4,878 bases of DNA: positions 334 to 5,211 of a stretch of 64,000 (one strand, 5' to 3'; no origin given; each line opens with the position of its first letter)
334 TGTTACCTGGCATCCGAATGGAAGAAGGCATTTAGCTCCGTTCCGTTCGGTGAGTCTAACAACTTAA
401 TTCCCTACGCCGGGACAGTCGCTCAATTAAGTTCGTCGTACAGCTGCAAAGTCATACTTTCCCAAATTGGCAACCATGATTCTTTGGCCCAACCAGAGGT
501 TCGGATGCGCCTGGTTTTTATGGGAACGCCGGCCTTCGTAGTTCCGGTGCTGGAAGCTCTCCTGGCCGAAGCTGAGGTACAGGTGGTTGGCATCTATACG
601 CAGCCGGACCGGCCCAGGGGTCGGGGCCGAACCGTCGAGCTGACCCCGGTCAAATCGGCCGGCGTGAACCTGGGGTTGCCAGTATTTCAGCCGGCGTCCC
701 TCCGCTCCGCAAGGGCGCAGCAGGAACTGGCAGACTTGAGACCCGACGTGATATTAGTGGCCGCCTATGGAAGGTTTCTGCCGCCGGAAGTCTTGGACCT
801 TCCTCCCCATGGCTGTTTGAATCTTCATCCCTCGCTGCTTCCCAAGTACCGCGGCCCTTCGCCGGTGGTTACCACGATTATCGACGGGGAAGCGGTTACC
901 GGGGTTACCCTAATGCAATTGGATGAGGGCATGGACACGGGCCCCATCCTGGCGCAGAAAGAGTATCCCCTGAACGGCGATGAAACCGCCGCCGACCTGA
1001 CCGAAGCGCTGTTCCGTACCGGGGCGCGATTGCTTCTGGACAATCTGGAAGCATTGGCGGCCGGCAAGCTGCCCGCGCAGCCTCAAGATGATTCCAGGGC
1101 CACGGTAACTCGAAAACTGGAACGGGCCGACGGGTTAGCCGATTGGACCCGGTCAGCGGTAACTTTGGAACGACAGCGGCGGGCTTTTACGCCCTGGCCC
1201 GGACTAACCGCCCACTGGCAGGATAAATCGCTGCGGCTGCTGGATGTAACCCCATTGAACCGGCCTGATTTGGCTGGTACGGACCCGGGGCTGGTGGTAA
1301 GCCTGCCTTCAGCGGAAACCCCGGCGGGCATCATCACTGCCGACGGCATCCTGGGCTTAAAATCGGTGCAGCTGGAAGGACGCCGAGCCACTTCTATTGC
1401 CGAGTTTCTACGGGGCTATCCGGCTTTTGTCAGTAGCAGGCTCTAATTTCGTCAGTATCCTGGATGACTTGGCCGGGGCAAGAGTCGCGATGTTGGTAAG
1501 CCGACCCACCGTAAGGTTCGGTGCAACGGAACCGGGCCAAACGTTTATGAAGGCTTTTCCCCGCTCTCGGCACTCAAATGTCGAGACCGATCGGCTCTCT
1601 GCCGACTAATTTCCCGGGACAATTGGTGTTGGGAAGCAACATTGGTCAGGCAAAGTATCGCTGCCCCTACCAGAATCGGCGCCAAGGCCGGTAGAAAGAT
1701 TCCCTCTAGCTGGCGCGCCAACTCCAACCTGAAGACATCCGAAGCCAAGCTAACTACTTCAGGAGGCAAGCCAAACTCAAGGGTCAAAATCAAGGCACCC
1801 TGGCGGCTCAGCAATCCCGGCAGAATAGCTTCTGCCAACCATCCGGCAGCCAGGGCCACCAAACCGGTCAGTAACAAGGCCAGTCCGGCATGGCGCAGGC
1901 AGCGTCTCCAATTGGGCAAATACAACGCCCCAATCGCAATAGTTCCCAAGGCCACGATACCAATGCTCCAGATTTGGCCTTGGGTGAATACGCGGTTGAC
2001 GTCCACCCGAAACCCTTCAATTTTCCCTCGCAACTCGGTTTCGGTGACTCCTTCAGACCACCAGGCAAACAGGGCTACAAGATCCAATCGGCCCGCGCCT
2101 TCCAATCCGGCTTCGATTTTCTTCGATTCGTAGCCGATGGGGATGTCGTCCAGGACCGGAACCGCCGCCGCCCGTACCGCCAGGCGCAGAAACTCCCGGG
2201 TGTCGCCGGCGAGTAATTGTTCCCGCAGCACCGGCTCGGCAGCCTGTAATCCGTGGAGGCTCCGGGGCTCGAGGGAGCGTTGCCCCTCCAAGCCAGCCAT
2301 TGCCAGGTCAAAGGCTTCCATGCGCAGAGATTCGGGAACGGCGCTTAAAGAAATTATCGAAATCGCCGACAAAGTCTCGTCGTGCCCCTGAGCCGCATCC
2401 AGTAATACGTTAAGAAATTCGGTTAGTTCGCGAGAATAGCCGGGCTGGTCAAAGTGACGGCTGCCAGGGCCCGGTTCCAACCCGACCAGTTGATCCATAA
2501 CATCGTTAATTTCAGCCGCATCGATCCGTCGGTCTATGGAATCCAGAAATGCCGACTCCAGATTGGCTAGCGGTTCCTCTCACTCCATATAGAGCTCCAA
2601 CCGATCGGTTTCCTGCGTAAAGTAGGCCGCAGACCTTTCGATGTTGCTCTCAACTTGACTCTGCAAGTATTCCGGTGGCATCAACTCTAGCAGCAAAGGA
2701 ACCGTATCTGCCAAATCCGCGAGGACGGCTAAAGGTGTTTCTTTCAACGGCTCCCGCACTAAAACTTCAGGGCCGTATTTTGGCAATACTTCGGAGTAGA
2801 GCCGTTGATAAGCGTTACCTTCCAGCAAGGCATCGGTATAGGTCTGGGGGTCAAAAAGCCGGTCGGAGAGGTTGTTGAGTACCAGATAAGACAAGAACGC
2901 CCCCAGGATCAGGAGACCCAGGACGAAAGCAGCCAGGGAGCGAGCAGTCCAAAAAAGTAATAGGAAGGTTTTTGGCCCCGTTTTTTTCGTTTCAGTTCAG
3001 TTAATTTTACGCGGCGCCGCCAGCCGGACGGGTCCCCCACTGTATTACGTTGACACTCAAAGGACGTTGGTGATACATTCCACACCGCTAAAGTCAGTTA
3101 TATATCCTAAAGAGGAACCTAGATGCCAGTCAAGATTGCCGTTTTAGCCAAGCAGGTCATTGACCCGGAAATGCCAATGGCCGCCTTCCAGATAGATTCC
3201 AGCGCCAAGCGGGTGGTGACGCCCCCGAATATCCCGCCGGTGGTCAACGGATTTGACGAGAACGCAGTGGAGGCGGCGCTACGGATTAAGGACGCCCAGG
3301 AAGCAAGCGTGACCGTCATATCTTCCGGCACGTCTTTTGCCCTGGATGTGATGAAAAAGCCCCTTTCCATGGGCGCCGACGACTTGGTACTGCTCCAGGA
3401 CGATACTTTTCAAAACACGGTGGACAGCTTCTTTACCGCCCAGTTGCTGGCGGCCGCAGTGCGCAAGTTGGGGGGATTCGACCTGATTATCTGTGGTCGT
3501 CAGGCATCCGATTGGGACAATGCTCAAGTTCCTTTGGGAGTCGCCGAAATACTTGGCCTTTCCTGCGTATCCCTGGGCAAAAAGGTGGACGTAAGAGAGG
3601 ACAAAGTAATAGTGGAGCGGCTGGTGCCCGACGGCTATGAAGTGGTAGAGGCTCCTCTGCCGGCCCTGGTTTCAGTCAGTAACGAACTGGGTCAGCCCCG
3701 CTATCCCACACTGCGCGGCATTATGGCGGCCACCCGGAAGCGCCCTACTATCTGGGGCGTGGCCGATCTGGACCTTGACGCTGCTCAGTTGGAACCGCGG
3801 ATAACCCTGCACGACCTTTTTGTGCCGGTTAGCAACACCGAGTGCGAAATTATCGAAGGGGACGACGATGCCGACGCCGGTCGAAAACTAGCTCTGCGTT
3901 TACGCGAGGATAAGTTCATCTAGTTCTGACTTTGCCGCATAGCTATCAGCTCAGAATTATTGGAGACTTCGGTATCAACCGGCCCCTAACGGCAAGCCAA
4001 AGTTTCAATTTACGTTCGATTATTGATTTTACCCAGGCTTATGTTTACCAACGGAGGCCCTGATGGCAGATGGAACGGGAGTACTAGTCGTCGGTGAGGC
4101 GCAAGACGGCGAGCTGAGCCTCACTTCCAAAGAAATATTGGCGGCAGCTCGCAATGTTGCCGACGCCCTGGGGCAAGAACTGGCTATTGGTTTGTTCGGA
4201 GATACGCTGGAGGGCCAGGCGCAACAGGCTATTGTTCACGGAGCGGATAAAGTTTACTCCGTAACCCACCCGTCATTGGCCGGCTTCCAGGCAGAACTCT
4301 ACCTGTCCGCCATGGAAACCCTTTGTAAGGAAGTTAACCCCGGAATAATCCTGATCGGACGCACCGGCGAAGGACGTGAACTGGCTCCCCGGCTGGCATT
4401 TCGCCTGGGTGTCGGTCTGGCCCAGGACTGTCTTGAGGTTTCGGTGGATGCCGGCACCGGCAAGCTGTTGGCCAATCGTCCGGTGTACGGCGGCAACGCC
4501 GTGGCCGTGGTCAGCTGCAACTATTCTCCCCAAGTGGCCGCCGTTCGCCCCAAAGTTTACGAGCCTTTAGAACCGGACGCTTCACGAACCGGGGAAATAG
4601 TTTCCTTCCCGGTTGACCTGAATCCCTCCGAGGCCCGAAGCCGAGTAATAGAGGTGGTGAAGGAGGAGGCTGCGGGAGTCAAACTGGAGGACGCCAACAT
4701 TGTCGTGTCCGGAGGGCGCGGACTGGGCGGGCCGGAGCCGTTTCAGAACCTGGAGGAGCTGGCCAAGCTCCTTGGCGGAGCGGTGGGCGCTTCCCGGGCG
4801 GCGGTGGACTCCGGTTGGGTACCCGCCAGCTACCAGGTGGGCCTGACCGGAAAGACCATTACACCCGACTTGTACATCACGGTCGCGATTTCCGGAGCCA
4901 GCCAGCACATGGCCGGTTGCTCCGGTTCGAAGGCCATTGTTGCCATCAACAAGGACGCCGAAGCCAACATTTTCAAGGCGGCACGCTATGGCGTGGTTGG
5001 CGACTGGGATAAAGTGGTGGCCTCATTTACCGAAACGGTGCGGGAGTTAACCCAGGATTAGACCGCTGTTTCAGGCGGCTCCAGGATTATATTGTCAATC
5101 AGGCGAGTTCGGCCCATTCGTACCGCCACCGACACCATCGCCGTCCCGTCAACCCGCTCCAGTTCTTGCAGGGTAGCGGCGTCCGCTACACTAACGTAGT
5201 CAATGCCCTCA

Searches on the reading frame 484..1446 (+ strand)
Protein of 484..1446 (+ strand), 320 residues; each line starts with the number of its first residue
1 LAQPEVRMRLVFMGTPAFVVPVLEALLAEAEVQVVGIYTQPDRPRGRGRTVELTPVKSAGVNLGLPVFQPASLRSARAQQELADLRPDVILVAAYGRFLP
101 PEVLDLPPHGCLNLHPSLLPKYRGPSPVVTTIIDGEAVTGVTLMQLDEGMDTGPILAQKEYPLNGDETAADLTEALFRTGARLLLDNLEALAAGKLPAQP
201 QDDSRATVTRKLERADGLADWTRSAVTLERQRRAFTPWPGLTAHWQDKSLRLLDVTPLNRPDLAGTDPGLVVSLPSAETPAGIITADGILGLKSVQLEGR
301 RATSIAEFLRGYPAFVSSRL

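Call 27: search_protein_families(library=pfam, proteins=[window:484-1446:+], max_evalue=0.00001)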
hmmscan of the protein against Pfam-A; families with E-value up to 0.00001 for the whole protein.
window:484-1446:+ (320 aa): 2 families
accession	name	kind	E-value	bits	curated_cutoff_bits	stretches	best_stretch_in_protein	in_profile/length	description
PF00551.24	Formyl_trans_N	-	4.2e-41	141.1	26.1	1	8-185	1-178/181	Formyl transferase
PF02911.23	Formyl_trans_C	-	4.1e-16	59.4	21.1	1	211-312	1-99/100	Formyl transferase, C-terminal domain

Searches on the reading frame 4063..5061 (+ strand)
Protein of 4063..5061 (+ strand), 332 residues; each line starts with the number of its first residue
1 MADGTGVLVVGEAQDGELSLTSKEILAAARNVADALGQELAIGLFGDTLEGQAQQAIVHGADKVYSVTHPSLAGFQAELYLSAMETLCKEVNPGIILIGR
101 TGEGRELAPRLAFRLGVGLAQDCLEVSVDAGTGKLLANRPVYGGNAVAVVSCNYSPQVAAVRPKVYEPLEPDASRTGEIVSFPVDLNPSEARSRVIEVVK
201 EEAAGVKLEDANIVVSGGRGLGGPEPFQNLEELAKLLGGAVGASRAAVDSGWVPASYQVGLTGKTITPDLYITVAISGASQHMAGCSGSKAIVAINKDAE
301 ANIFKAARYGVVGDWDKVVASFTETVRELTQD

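Call 27: search_protein_families(library=pfam, proteins=[window:4063-5061:+], max_evalue=0.00001)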
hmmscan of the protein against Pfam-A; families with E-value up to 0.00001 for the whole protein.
window:4063-5061:+ (332 aa): 2 families
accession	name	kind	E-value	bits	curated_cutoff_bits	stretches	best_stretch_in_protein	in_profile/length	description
PF01012.27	ETF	-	6.8e-41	140.5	26.7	1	7-185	1-179/181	Electron transfer flavoprotein domain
PF00766.25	ETF_alpha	-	5.5e-34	116.4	27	1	207-286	1-80/81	Electron transfer flavoprotein FAD-binding domain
